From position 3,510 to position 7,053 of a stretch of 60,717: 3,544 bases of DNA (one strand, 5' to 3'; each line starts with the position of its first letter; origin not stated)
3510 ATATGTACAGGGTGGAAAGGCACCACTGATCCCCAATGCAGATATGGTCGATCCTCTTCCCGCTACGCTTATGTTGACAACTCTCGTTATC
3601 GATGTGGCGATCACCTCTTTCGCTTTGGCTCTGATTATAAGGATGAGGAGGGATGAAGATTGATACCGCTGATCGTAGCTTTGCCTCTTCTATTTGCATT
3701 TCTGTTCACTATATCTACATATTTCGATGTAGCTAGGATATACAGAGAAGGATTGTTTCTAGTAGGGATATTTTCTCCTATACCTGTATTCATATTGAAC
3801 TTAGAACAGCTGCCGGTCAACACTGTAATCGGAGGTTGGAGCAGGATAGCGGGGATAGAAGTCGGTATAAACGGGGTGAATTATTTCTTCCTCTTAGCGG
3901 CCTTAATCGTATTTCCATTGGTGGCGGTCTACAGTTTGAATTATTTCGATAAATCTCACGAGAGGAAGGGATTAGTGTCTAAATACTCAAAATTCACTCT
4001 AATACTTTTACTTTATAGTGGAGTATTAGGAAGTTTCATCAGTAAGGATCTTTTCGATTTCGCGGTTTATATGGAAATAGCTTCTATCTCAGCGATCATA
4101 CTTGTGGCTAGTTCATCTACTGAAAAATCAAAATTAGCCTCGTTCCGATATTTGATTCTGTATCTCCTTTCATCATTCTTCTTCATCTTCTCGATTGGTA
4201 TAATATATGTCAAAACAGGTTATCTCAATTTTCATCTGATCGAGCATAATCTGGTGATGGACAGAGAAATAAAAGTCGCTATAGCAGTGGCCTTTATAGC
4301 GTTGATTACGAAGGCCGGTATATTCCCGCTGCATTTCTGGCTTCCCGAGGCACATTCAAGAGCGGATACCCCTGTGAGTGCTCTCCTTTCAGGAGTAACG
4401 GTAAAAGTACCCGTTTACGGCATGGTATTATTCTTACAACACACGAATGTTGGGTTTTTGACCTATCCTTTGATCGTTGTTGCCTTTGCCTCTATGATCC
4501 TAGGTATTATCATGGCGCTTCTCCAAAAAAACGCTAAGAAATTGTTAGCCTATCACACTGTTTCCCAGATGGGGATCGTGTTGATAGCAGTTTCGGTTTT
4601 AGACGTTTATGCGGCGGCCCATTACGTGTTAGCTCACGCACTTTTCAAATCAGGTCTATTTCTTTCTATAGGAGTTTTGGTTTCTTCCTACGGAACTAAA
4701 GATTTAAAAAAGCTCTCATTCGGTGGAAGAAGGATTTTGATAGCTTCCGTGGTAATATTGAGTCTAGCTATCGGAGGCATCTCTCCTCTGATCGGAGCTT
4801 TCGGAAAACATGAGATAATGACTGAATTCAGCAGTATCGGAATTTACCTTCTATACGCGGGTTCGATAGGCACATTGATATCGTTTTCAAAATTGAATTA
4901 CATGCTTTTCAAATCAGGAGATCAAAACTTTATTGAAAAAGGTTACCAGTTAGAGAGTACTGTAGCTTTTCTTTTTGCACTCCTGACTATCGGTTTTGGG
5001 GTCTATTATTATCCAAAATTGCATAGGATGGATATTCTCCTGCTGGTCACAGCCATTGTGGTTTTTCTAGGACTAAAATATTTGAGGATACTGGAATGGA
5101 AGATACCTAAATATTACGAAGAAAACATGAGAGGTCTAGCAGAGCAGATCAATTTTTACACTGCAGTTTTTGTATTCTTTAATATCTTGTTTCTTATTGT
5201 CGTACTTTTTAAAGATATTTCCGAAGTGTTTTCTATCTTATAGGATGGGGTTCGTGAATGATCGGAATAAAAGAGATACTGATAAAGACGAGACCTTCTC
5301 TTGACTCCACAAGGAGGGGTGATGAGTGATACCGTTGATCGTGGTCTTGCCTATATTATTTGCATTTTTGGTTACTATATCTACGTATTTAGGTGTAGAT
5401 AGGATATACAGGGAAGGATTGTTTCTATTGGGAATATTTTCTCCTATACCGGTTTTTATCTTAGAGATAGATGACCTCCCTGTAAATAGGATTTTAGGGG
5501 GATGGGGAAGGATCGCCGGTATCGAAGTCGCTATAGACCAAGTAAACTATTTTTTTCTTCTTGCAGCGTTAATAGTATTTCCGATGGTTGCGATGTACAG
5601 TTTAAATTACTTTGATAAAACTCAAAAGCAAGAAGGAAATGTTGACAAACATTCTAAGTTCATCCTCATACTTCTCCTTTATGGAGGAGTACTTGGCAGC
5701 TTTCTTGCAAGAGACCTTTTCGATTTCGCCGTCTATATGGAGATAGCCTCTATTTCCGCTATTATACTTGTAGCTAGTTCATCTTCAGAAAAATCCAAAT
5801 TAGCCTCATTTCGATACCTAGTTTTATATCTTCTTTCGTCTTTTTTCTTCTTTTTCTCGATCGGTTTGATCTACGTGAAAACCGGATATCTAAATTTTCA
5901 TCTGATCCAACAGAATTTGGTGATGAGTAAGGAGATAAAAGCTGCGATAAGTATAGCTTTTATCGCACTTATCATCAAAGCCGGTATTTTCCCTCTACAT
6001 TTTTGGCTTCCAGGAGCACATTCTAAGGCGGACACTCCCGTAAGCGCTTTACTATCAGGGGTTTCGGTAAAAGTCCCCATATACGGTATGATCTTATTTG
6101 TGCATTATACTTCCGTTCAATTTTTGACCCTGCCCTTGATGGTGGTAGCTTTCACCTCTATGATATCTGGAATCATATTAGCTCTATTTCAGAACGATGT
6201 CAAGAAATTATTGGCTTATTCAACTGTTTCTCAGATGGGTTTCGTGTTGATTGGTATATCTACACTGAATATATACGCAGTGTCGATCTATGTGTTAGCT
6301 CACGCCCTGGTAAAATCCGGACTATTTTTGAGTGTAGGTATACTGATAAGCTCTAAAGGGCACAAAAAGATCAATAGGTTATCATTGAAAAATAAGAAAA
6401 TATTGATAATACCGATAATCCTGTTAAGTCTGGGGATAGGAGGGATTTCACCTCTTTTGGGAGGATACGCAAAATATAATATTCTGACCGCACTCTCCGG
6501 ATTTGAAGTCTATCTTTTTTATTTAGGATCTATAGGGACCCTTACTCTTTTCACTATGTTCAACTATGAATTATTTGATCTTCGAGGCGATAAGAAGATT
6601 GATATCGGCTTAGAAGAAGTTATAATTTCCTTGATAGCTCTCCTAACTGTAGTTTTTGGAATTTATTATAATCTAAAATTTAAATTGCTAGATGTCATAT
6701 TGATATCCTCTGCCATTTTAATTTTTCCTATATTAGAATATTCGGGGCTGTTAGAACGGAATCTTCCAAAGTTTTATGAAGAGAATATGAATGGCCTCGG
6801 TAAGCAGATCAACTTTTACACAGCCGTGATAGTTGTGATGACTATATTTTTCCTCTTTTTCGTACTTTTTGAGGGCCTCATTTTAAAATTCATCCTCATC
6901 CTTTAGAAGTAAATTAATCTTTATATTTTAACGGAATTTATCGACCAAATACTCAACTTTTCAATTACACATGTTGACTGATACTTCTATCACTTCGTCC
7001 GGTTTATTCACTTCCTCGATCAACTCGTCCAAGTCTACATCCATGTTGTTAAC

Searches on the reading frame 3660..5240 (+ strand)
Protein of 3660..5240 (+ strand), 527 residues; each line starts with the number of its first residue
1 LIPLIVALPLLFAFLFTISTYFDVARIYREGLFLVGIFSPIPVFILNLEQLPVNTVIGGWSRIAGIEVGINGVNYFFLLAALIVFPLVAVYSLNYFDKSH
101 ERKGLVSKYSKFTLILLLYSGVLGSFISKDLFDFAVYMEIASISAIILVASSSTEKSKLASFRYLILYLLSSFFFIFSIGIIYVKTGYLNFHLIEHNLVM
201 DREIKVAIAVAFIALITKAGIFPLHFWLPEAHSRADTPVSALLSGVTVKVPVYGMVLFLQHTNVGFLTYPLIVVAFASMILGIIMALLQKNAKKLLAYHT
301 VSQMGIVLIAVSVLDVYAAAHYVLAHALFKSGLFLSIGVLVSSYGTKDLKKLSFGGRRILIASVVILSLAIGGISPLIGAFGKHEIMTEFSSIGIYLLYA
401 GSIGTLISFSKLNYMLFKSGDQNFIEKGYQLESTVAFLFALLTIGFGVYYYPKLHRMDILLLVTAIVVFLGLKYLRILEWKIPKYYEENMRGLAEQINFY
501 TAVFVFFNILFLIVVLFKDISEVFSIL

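Call 107: search_protein_families(library=pfam, proteins=[window:3660-5240:+], max_evalue=0.00001)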
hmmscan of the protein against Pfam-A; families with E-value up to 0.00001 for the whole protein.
window:3660-5240:+ (527 aa): 2 families
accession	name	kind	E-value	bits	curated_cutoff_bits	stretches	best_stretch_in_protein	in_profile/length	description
PF00361.26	Proton_antipo_M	-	7.3e-47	160.4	21.5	1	128-407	1-293/294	NADH:quinone oxidoreductase/Mrp antiporter, TM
PF10125.14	NADHdeh_related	-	5.2e-06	26.5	27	1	79-225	37-182/218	NADH dehydrogenase I, subunit N related protein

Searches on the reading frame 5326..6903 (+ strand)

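Call 107: search_protein_families(library=pfam, proteins=[window:5326-6903:+], max_evalue=0.00001)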
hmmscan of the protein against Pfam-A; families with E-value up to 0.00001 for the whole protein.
window:5326-6903:+ (526 aa): 2 families
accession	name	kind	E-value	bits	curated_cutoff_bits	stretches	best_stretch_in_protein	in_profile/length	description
PF00361.26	Proton_antipo_M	-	2.1e-48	165.5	21.5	1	128-401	1-286/294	NADH:quinone oxidoreductase/Mrp antiporter, TM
PF10125.14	NADHdeh_related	-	1.5e-06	28.3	27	1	110-223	67-180/218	NADH dehydrogenase I, subunit N related protein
